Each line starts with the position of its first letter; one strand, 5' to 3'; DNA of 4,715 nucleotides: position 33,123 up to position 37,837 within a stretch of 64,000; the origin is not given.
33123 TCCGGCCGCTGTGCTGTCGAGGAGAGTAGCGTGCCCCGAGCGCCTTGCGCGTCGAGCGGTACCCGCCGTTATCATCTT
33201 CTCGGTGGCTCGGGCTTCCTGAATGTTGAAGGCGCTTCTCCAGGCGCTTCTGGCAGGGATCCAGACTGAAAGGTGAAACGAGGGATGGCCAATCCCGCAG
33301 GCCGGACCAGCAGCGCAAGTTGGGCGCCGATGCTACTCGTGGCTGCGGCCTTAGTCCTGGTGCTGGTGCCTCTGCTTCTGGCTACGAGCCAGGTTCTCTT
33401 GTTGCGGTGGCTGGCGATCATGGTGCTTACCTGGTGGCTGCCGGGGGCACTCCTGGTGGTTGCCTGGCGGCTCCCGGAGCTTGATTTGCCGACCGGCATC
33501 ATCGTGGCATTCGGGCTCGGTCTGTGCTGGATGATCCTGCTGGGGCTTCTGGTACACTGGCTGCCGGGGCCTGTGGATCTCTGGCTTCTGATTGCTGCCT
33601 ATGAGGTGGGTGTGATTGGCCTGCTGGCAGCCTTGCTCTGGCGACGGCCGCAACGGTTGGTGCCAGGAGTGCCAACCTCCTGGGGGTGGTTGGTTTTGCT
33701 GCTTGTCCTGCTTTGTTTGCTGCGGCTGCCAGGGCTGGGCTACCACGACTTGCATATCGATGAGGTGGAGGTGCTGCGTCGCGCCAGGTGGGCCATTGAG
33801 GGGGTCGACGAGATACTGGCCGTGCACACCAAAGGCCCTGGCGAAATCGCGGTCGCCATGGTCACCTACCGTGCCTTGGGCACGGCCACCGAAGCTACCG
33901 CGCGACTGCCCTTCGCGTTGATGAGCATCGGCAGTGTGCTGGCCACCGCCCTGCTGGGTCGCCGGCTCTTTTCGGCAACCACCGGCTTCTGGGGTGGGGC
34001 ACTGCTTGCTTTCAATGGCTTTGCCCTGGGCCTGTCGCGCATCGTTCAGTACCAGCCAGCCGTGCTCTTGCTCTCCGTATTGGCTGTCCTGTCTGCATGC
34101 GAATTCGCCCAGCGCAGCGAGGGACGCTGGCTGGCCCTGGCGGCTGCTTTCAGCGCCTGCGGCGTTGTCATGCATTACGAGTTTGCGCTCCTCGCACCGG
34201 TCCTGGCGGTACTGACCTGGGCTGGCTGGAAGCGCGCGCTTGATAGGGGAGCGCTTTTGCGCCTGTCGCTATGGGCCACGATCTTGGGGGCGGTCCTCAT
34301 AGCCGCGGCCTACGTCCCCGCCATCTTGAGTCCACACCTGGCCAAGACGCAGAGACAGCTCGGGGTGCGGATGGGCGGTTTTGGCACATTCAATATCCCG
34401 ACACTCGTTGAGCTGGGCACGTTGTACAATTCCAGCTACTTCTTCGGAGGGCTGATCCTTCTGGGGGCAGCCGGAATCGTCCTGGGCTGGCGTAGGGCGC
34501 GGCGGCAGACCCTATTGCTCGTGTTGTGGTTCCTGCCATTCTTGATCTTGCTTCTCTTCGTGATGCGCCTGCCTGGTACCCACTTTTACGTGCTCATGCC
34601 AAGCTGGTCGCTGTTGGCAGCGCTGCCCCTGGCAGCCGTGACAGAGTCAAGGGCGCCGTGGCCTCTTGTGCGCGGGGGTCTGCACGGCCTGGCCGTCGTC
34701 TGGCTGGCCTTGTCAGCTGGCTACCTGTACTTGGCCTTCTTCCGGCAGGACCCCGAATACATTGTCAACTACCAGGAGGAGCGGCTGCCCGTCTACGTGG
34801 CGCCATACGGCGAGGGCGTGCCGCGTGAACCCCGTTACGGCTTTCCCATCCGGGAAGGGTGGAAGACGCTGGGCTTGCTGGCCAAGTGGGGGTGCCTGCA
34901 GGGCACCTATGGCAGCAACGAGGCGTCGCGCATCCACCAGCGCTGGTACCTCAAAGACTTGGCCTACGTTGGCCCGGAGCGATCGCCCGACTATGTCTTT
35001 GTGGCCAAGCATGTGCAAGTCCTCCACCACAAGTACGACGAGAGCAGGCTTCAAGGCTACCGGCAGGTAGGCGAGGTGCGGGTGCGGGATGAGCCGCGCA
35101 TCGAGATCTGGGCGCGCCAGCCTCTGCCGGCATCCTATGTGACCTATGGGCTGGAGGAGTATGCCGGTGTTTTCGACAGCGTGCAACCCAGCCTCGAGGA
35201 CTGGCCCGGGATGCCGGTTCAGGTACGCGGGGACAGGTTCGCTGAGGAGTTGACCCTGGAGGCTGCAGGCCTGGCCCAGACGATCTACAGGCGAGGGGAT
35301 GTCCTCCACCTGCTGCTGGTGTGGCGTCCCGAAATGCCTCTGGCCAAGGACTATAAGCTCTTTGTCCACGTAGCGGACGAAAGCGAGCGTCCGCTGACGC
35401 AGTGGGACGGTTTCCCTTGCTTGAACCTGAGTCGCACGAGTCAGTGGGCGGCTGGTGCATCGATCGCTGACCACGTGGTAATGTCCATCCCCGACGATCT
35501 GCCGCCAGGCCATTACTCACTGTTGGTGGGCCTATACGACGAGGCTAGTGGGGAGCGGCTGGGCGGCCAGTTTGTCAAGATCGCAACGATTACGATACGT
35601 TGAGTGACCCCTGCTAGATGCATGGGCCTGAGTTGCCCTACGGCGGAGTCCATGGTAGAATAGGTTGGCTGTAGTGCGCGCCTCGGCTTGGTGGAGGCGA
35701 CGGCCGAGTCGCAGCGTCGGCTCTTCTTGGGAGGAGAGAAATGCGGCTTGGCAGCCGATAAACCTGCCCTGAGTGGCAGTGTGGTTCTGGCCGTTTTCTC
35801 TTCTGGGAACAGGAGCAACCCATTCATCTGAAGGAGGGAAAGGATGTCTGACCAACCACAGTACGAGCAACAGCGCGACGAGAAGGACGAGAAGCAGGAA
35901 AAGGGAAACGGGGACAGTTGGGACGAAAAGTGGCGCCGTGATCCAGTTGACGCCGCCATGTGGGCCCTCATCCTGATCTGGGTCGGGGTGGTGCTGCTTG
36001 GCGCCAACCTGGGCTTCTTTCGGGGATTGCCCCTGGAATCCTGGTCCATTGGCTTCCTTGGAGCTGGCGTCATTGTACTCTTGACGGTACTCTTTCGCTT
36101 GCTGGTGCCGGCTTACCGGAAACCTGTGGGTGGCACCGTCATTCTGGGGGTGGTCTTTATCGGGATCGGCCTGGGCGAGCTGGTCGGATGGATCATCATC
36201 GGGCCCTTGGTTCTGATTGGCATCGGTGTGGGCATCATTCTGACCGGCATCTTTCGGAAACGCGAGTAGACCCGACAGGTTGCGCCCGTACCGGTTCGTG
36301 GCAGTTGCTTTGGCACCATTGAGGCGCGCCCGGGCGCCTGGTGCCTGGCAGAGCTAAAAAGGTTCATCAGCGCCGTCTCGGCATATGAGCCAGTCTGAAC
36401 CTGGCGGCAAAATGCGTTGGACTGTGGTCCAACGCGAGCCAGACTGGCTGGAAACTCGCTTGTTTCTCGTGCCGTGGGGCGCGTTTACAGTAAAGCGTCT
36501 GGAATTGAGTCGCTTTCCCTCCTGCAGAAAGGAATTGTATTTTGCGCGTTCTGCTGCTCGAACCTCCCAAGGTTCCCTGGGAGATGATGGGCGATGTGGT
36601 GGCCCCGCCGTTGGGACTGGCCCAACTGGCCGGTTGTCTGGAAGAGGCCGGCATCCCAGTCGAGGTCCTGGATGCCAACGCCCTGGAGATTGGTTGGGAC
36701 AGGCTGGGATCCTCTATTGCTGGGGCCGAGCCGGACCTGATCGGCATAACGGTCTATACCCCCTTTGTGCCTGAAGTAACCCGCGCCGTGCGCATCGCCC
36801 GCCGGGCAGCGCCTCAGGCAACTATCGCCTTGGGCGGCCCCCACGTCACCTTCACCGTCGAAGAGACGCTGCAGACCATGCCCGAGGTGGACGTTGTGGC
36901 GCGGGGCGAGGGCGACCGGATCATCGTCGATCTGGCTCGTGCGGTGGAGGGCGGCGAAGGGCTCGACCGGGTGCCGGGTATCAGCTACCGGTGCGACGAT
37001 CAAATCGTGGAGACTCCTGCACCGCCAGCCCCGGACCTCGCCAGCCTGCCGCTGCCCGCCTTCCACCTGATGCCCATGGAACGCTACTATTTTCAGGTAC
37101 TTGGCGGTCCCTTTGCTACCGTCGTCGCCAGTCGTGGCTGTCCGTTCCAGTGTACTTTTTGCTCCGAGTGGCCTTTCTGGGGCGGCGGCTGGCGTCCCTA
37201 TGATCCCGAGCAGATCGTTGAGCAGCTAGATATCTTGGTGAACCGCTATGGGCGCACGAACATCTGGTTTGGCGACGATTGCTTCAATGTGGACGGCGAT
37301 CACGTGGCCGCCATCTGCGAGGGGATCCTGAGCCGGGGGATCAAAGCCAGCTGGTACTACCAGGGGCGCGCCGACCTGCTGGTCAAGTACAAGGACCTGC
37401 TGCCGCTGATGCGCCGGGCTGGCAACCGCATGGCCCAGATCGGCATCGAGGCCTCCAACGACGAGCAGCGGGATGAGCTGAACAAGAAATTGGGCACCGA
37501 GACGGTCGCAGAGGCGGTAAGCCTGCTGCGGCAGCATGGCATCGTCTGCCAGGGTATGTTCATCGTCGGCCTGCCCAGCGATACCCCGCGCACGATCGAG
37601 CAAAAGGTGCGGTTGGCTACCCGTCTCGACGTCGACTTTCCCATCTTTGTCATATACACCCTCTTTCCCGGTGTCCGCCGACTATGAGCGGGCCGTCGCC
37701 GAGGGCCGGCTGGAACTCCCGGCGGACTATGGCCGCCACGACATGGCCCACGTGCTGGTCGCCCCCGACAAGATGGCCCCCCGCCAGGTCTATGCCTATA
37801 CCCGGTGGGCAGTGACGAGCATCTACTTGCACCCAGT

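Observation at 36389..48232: Uncharacterised metabolic gene cluster: B12-radical SAM, two DAO oxidoreductases, short TPP decarboxylase, CoA-transferase A/B, BKACE enzyme, truncated GH3 amido-synthetase and a second TPP enzyme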

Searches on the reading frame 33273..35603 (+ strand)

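Call 5: search_protein_families(library=pfam, proteins=[window:33273-35603:+], max_evalue=0.01)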
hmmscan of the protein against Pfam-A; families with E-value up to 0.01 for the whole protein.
window:33273-35603:+ (776 aa): 1 family
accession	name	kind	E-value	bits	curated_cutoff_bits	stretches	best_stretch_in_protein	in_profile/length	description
PF13231.12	PMT_2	-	9e-07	29.7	26.1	1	202-338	16-153/160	Dolichyl-phosphate-mannose-protein mannosyltransferase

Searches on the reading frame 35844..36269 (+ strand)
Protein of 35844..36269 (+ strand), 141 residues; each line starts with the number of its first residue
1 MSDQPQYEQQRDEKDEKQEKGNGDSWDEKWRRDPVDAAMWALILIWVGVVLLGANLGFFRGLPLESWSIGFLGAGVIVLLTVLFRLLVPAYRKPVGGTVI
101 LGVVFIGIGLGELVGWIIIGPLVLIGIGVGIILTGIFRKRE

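Call 5: search_protein_families(library=pfam, proteins=[window:35844-36269:+], max_evalue=0.01)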
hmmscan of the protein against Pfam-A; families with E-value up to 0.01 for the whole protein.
window:35844-36269:+ (141 aa): 1 family
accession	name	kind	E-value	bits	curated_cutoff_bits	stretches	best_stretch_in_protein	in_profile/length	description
PF22570.1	LiaF-TM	-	0.0025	19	27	1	39-134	1-93/98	LiaF transmembrane domain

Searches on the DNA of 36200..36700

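Call 42: search_rna_families(source=window, start=36200, end=36700, threshold=evalue, max_evalue=1)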
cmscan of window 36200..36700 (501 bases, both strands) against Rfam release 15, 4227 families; matches with E-value up to 1: 1.
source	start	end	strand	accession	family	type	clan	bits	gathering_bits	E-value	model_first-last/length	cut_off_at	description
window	36386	36450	-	RF04298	mir-36_2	Gene; miRNA;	CL00088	17.8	46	0.81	1-65/65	no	mir-36_2 microRNA precursor family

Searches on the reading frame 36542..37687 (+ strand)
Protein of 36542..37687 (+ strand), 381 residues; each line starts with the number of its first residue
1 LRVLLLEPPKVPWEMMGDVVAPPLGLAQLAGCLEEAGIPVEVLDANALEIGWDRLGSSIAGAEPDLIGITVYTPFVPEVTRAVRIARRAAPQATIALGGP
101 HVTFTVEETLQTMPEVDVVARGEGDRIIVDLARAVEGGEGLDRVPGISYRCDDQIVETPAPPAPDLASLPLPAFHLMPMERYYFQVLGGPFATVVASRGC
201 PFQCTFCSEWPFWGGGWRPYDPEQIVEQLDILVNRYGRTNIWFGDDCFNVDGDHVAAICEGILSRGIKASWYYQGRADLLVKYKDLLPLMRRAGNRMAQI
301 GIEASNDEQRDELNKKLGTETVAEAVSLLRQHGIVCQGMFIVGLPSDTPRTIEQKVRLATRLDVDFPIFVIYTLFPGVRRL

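Call 4: search_protein_families(library=pfam, proteins=[window:36542-37687:+], max_evalue=0.01)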
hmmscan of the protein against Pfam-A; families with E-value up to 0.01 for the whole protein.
window:36542-37687:+ (381 aa): 2 families
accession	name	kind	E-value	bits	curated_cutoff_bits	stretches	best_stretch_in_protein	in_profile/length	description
PF02310.24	B12-binding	-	1.6e-21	76.8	32.1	1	21-131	12-120/121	B12 binding domain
PF04055.27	Radical_SAM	-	8.2e-21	75.3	29.5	1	195-357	2-164/166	Radical SAM superfamily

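Call 6: search_protein_families(library=ncbifam, proteins=[window:36542-37687:+], max_evalue=0.001)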
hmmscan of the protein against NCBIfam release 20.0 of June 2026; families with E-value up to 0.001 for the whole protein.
window:36542-37687:+ (381 aa): 21 families
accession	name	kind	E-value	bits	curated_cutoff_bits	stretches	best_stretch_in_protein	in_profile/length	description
TIGR02026.1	BchE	equivalog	4.4e-71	240.2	481.35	1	2-376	1-379/497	magnesium-protoporphyrin IX monomethyl ester anaerobic oxidative cyclase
TIGR04367.1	HpnR_B12_rSAM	equivalog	4.1e-46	157.5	650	1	1-337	1-328/490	hopanoid C-3 methylase HpnR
NF050148.1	rSAM_ApyD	equivalog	1.1e-43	149.6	750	1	20-351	22-355/645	RiPP biosynthesis radical SAM protein ApyD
TIGR03471.1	HpnJ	equivalog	1.3e-40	139.7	577.6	1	42-366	49-369/472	hopanoid biosynthesis associated radical SAM protein HpnJ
TIGR04385.1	B12_rSAM_cofa1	equivalog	4e-36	125.2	450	1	16-361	13-363/438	B12 lower ligand biosynthesis radical SAM protein BzaD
TIGR04072.2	rSAM_ladder_B12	equivalog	2.2e-34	118.9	360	1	23-362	18-349/443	lipid biosynthesis B12-binding/radical SAM protein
TIGR04479.1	bcpD_PhpK_rSAM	subfamily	3.6e-33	114.7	600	1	25-362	74-409/504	PhpK family radical SAM P-methyltransferase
NF038361.1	rSAM_Sden_1168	equivalog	4.1e-30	104.8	575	1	2-365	64-454/560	Sden_1168 family B12-binding radical SAM P-methyltransferase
TIGR04295.1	B12_rSAM_oligo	hypoth_equivalog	1.6e-26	92.9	400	1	23-332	25-333/422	TIGR04295 family B12-binding domain-containing radical SAM protein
TIGR03975.1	rSAM_ocin_1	subfamily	4.5e-24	84.9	281.85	1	84-358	149-426/606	RiPP maturation radical SAM C-methyltransferase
NF033070.1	rSAM_AprD4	equivalog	3.7e-21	75.5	500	1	18-362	37-366/456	AprD4 family radical SAM diol-dehydratase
TIGR04013.1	B12_SAM_MJ_1487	hypoth_equivalog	1e-19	70.7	251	1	59-361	38-332/382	TIGR04013 family B12-binding domain/radical SAM domain-containing protein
NF040546.1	rSAM_CUAEP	equivalog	1.3e-19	70.3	500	1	22-345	12-324/468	CUAEP/CCAEP-tail radical SAM (seleno)protein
TIGR04014.1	B12_SAM_MJ_0865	equivalog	2e-19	69.7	360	1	92-365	68-339/434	methyl-coenzyme M reductase glutamine C-methyltransferase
NF033712.0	B12_rSAM_KedN5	subfamily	1e-18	67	700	1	60-248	59-251/624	KedN5 family methylcobalamin-dependent radical SAM C-methyltransferase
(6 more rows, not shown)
